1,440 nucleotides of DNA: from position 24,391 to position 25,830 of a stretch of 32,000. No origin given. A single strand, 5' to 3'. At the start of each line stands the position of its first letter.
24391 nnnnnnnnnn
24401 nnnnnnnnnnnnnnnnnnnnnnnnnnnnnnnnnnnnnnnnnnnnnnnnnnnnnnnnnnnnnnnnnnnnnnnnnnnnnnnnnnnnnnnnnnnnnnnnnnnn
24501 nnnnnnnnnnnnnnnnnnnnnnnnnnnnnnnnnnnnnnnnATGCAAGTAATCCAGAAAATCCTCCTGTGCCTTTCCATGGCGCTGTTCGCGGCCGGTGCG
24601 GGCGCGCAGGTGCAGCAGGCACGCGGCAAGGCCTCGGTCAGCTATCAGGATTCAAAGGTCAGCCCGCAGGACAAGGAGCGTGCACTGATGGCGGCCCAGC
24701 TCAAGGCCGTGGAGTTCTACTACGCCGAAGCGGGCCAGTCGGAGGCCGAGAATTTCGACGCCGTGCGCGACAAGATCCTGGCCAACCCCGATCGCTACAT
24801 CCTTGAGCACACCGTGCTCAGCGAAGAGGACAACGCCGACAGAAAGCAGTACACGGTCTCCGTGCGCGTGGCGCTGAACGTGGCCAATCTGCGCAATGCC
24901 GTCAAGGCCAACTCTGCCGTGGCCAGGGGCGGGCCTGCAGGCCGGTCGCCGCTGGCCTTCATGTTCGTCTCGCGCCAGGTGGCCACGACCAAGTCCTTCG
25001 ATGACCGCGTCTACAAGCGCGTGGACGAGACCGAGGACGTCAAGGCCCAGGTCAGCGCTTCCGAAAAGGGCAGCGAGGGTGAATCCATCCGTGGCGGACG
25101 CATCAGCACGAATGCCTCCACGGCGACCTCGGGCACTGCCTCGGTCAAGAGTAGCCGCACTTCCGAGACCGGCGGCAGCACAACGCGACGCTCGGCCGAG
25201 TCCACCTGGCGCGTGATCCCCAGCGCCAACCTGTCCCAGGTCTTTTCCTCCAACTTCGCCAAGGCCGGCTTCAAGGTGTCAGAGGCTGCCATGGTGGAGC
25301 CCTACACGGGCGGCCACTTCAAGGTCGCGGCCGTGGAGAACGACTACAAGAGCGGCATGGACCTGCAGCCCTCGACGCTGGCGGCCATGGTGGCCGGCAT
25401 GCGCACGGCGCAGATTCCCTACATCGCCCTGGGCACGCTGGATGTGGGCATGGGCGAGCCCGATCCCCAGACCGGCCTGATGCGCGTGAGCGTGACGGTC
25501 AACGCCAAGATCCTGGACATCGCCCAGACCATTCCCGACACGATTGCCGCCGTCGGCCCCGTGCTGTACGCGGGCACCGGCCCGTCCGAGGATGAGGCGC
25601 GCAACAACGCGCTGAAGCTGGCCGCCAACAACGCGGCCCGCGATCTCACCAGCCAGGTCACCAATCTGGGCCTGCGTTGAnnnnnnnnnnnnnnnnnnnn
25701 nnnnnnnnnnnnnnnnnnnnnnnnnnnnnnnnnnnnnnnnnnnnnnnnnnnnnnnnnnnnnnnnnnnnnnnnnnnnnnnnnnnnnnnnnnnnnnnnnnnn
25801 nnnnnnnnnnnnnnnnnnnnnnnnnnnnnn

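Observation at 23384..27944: Four-gene cluster encoding only exported proteins around an orphan CsgG/HfaB-like lipoprotein: candidate undescribed envelope assembly or secretion module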

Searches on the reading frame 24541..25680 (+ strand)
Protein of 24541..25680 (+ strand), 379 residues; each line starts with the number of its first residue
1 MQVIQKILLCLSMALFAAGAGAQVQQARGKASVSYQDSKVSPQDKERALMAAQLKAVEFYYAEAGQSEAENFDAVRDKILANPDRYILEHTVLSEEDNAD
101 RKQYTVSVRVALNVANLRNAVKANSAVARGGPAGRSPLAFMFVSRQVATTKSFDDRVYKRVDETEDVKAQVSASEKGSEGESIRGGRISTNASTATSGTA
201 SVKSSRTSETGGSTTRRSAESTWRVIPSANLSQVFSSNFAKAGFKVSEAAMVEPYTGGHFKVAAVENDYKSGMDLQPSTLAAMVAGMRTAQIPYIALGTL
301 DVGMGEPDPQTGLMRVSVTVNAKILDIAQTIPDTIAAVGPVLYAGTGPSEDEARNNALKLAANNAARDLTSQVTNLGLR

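Call 3: search_protein_families(library=pfam, proteins=[window:24541-25680:+], max_evalue=1)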
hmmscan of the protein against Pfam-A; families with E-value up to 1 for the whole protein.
window:24541-25680:+ (379 aa): 1 family
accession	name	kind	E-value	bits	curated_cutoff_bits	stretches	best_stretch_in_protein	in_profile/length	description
PF04390.17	LptE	-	0.039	15.1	23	0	311-372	58-117/118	Lipopolysaccharide-assembly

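Call 4: search_protein_families(library=ncbifam, proteins=[window:24541-25680:+], max_evalue=1)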
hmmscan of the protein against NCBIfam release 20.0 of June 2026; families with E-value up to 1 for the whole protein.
window:24541-25680:+ (379 aa): 0 families

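Call 12: find_homologous_proteins(query=window:24541-25680:+)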
Query window:24541-25680:+ (379 aa): 517 proteins with E <= 0.001 among 8000 candidates; the best 120 are listed.
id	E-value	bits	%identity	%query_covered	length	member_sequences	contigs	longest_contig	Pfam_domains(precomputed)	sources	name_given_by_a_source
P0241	1.8e-234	795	99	100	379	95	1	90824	-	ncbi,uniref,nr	ncbi:hypothetical protein CTI10_006710 [Delftia acidovorans]|uniref:Uncharacterized protein n=1 Tax=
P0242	4.0e-234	794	99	100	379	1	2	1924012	-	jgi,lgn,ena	-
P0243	9.1e-227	769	96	100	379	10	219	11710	-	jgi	jgi:hypothetical protein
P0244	1.4e-199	680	83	100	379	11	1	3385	-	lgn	-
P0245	6.5e-198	675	85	95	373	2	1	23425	-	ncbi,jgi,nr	ncbi:MAG: hypothetical protein LBI66_11325 [Burkholderiaceae bacterium]|jgi:hypothetical protein|nr:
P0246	7.5e-185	632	79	100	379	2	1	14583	-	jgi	jgi:hypothetical protein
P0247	4.2e-182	623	77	100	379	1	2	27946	-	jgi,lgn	jgi:hypothetical protein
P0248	7.0e-182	622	79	94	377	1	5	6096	-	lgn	-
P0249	2.4e-180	617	77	100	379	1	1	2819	-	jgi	jgi:hypothetical protein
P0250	2.8e-179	613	77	100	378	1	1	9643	-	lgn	-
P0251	3.0e-179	613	77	100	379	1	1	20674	-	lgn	-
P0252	9.4e-179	612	77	100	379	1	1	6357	-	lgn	-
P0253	7.4e-177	605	76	100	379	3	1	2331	-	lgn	-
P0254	7.9e-177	605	76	100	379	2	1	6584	-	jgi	jgi:hypothetical protein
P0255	9.0e-177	605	76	100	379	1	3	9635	-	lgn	-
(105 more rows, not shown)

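Call 21: search_solved_structures(query=A3, max_evalue=10, show_alignments=2)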
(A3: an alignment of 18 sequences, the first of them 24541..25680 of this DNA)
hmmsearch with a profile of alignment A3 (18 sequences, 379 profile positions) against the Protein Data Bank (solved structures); distinct sequences matched with E-value up to 10: 5.
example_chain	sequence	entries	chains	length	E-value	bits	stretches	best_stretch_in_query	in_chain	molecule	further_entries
9jin_A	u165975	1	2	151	0.072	15.2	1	215-285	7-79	Pro-secreted protein ORF2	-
9jie_A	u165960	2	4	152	0.073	15.2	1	215-285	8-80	Pro-secreted protein ORF2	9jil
9jii_A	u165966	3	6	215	0.16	14.1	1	215-285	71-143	Pro-secreted protein ORF2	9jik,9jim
7bv0_A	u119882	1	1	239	0.19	13.9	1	215-285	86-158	Protein ORF2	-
8pmx_A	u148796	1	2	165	0.21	13.7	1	215-285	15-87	Pro-secreted protein ORF2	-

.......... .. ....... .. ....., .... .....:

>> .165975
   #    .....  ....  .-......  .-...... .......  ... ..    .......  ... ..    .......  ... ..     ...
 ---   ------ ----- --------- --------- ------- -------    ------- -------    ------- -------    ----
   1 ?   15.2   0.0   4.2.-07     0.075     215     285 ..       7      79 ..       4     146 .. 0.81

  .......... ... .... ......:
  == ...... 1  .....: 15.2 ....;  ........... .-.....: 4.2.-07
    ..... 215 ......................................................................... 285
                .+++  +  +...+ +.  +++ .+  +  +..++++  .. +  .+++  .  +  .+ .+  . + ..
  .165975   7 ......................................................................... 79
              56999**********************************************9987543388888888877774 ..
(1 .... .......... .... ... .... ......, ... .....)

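Call 48: search_protein_families(library=pfam, alignment_id=A3, max_evalue=5)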
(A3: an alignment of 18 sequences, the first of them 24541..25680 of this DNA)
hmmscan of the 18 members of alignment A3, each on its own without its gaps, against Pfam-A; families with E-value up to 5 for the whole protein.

A. member 1, window:24541-25680:+ (379 aa): 1 family
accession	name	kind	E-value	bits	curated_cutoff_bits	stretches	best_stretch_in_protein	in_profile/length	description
PF04390.17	LptE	-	0.039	15.1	23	1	311-372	58-117/118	Lipopolysaccharide-assembly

B. families by the number of members that match (of 18 scanned): 5 families
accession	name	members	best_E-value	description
PF04390.17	LptE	4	0.039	Lipopolysaccharide-assembly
PF16548.10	FlgT_N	3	0.032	Flagellar assembly protein T, N-terminal domain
PF13505.12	OMP_b-brl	2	0.025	Outer membrane protein beta-barrel domain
PF11290.13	DUF3090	1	0.055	Protein of unknown function (DUF3090)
PF11777.13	DUF3316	1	0.71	Protein of unknown function (DUF3316)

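Call 55: search_protein_representatives(alignment_id=A3)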
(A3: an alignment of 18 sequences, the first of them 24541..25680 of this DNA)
Query: 18 sequences, 379 profile positions. Proteins with E-value up to 0.001 (for the whole library): 545; up to 1e-10: 395; up to 1e-30: 179. The best 150 are listed.
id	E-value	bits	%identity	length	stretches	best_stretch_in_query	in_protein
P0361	8.0e-141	485.8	-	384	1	1-379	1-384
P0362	1.5e-133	461.8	-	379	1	1-379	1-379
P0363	1.2e-125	435.9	-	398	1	1-378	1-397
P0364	6.5e-123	426.9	-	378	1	1-378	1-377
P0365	2.7e-119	415.0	-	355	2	203-379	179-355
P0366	7.7e-110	383.8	-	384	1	1-377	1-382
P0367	1.7e-106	372.8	-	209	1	172-379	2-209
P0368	2.4e-103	362.5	-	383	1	7-378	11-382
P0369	1.1e-102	360.3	-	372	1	4-378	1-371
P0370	1.6e-93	330.1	-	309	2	221-378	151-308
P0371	1.8e-93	329.9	-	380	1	4-379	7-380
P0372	6.3e-92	324.9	-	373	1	7-379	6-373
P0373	6.2e-89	315.0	-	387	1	1-377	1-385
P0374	2.2e-88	313.2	-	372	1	7-379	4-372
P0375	9.6e-87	307.8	-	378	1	6-378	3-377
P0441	1.3e-50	188.9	-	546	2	144-378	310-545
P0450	3.8e-48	180.8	-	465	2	178-378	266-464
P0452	1.6e-47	178.7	-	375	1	4-377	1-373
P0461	1.7e-45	172.0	-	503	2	159-374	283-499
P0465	9.5e-44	166.3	-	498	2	198-373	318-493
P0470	2.1e-42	161.9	-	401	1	4-378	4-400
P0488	1.5e-39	152.5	-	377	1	2-374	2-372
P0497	7.3e-38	146.9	-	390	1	9-373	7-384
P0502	3.3e-37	144.8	-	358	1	1-377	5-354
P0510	9.4e-36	140.0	-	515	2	164-372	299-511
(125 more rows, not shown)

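Call 57: search_solved_structures(query=A6, max_evalue=10, show_alignments=3)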
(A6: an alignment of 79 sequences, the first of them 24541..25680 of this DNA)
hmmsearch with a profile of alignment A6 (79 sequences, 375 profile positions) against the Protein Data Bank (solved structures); distinct sequences matched with E-value up to 10: 4.
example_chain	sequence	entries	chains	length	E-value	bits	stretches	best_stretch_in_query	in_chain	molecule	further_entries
6mzc_K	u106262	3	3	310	0.52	12.2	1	205-253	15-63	Transcription initiation factor TFIID subunit 8 | Transcription initiation factor TFIID subunit 8,TAF8 | Transcription initiation factor TFIID subunit 8, TAF8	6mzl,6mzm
30ff_DH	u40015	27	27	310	0.53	12.2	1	205-253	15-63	Transcription initiation factor TFIID subunit 8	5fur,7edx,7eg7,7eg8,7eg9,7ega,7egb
1eto_A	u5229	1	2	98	0.55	12.2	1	40-97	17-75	FACTOR FOR INVERSION STIMULATION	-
1f36_A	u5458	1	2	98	0.58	12.1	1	40-97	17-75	FIS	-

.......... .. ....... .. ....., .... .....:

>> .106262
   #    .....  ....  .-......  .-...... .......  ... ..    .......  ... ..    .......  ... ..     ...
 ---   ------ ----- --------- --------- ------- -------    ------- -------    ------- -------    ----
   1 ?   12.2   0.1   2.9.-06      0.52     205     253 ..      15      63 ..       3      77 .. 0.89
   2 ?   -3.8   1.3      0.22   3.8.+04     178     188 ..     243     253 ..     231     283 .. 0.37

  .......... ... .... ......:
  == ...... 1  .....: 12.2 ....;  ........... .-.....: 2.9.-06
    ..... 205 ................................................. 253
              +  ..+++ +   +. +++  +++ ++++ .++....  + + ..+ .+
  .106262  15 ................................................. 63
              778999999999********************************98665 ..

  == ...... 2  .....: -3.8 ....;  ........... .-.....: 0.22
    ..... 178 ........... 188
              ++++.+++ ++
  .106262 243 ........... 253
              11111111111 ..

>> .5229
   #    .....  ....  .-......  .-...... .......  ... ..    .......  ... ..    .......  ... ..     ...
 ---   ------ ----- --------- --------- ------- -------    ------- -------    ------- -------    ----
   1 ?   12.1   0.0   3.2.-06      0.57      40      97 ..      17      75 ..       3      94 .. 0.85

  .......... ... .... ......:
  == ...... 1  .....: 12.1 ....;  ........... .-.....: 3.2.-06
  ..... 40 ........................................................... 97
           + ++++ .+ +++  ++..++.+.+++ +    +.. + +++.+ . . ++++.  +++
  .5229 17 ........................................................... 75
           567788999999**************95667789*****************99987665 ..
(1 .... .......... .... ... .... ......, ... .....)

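Call 58: search_protein_families(library=pfam, alignment_id=A6, max_evalue=0.1)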
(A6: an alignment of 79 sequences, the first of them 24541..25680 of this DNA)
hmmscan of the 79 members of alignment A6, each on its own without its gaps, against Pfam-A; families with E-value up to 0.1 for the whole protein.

A. member 1, window:24541-25680:+ (379 aa): 1 family
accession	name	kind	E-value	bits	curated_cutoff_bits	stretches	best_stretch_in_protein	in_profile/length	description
PF04390.17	LptE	-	0.039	15.1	23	0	311-372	58-117/118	Lipopolysaccharide-assembly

B. families by the number of members that match (of 79 scanned): 31 families (the first 25 are shown)
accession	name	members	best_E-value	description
PF04390.17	LptE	6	0.00059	Lipopolysaccharide-assembly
PF04507.18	DUF576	1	0.00068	Csa1 family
PF14362.11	DUF4407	1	0.0011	Domain of unknown function (DUF4407)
PF16145.10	DUF4853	1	0.0025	Domain of unknown function (DUF4853)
PF06015.17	Chordopox_A30L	1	0.0052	Chordopoxvirus A30L protein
PF09716.15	ETRAMP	1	0.0084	Malarial early transcribed membrane protein (ETRAMP)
PF13949.11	ALIX_LYPXL_bnd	1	0.009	ALIX V-shaped domain binding to HIV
PF11545.14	HemeBinding_Shp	1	0.0097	Cell surface heme-binding protein Shp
PF12393.13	Dr_adhesin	1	0.011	Dr family adhesin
PF12998.12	ING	1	0.012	Inhibitor of growth proteins N-terminal histone-binding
PF02575.21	YbaB_DNA_bd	1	0.013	YbaB/EbfC DNA-binding family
PF23493.1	CysS_C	1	0.018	Cysteinyl-tRNA ligase anticodon binding domain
PF07027.17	DUF1318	1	0.021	Protein of unknown function (DUF1318)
PF17196.9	DUF5133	1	0.023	Protein of unknown function (DUF5133)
PF25308.1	Rgr-1_C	1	0.025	Rgr-1, C-terminal domain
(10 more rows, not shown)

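Call 65: list_cluster_members(proteins=[P0441, P0461, P0465, P0510, P0450, P0502, P0497, P0488, P0470, P0452])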
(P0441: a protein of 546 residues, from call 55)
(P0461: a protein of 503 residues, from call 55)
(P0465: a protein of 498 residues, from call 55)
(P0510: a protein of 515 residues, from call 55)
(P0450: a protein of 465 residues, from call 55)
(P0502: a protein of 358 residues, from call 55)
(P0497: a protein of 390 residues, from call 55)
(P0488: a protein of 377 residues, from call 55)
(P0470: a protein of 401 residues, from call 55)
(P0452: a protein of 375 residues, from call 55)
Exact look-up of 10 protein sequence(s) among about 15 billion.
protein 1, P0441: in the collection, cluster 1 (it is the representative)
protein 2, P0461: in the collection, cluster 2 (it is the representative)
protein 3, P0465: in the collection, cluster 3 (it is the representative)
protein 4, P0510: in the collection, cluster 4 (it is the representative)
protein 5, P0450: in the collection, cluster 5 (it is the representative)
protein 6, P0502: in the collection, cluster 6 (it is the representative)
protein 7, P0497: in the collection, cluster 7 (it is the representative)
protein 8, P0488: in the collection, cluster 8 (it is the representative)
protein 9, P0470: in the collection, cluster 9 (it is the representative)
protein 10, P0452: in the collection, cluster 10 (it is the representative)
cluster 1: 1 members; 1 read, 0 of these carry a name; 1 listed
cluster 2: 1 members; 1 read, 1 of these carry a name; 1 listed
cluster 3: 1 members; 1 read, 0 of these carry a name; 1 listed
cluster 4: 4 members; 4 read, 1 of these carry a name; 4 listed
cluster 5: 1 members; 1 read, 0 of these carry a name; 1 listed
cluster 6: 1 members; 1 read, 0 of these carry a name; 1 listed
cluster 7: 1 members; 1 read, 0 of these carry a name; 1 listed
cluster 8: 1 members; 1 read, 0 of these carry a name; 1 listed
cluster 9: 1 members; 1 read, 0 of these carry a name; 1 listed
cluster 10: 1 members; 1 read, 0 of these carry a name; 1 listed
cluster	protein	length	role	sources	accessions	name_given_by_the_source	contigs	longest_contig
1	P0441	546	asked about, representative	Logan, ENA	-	-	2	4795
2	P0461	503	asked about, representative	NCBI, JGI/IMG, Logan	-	hypothetical protein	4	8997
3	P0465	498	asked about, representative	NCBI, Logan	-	-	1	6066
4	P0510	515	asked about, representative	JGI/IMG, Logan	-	-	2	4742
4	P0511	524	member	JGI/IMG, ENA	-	hypothetical protein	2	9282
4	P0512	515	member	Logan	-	-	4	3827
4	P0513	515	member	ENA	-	-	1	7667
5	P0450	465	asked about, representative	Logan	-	-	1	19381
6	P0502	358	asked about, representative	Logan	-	-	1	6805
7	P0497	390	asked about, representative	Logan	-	-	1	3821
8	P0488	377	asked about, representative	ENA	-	-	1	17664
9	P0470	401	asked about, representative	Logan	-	-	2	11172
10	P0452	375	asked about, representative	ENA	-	-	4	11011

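Call 69: find_related_loci(query=A7, collection=metagenome_contigs, flank=10000)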
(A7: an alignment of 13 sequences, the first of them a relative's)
Query A7 (374 aa) in metagenome_contigs; peptide patterns used: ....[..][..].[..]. (x = any residue, [..] = any of these).
360 stretches matched a pattern; 183 encode a relative of the query (tblastn E <= 1e-3); the best 80 are kept; 80 distinct loci.
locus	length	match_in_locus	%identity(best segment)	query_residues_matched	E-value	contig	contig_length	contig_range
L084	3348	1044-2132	47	10-374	2e-99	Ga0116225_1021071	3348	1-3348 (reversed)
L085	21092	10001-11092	45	1-374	5e-97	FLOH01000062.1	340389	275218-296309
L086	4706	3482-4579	46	5-374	1e-96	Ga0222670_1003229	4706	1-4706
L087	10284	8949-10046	46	5-374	2e-96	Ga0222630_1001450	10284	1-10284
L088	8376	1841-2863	46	33-374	2e-94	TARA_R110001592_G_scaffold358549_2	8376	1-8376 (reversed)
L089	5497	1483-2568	46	10-374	1e-91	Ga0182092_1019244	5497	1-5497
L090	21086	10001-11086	46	10-374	3e-90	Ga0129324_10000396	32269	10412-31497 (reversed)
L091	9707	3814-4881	43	18-374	4e-90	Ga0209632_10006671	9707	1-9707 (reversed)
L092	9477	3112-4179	43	18-374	2e-89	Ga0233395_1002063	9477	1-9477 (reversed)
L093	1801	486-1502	44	35-374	2e-94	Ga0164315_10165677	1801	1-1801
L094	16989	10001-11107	41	10-374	4e-87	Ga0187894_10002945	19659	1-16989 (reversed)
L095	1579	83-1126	42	26-374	2e-89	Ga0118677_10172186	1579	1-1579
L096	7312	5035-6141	40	4-374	4e-84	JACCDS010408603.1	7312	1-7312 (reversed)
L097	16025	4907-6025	40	1-374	8e-84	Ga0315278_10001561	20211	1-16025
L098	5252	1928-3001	40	15-373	1e-83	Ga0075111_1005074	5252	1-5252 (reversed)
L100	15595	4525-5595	40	17-374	5e-83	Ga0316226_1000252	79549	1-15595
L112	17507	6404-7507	39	10-374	3e-71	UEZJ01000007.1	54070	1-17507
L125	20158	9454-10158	39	117-374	1e-51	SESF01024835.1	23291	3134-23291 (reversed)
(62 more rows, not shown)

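Call 73: search_protein_families(library=pfam, proteins=[L085:14119-15543:+, L085:15544-16758:+, L125:10825-11133:+, L125:11130-11531:+, L125:11643-12041:+, L112:9494-10753:+, L112:10683-11450:+, L100:1892-2572:+, L100:2562-3020:+, L100:693-1871:+], max_evalue=0.1)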
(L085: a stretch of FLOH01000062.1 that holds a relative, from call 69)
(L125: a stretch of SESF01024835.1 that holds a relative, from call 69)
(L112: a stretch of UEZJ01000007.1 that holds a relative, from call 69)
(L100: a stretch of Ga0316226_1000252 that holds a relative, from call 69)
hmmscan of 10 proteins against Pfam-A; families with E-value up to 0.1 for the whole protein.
L085:14119-15543:+ (474 aa): 2 families
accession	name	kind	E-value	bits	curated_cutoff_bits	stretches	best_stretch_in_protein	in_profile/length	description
PF20891.2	DUF6844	-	2.5e-06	27.9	27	1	168-265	5-95/97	Domain of unknown function (DUF6844)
PF09489.15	CbtB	-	0.078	13.6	27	0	6-38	9-41/51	Probable cobalt transporter subunit (CbtB)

L085:15544-16758:+ (404 aa): 0 families

L125:10825-11133:+ (102 aa): 4 families
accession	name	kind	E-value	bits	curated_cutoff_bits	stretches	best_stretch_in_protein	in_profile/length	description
PF21180.3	TOP6A-Spo11_Toprim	-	0.014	15.8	24.1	1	2-73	82-154/170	Topoisomerase 6 subunit A/Spo11, Toprim domain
PF21850.2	DUF6909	-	0.032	13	27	1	21-98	271-347/535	Family of unknown function (DUF6909)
PF20377.3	DUF6672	-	0.057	13.6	24.3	1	2-60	39-96/152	Family of unknown function (DUF6672)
PF00609.24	DAGK_acc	-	0.075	13.8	27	1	12-70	74-133/158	Diacylglycerol kinase accessory domain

L125:11130-11531:+ (133 aa): 2 families
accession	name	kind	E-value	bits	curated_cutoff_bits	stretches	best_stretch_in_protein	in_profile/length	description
PF11399.14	DUF3192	-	8.9e-10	38.9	26.9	1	22-113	19-97/101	Protein of unknown function (DUF3192)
PF04355.18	BamE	-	0.038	14.2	23.2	1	32-53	10-31/71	Outer membrane protein assembly factor BamE domain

L125:11643-12041:+ (132 aa): 0 families

L112:9494-10753:+ (419 aa): 0 families

L112:10683-11450:+ (255 aa): 0 families

L100:1892-2572:+ (226 aa): 1 family
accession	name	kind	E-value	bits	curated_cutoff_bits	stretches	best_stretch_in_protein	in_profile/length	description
PF04717.18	Phage_base_V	-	0.041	14.7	23.8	1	145-196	2-51/75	Type VI secretion system/phage-baseplate injector OB domain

L100:2562-3020:+ (152 aa): 0 families

L100:693-1871:+ (392 aa): 2 families
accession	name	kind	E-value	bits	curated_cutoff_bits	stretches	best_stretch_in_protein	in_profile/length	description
PF13036.11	LpoB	-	0.0013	19.1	22.3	1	144-238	47-145/147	Peptidoglycan-synthase activator LpoB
PF16387.11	DUF4996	-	0.02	15.9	33.7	0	230-283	21-72/102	Domain of unknown function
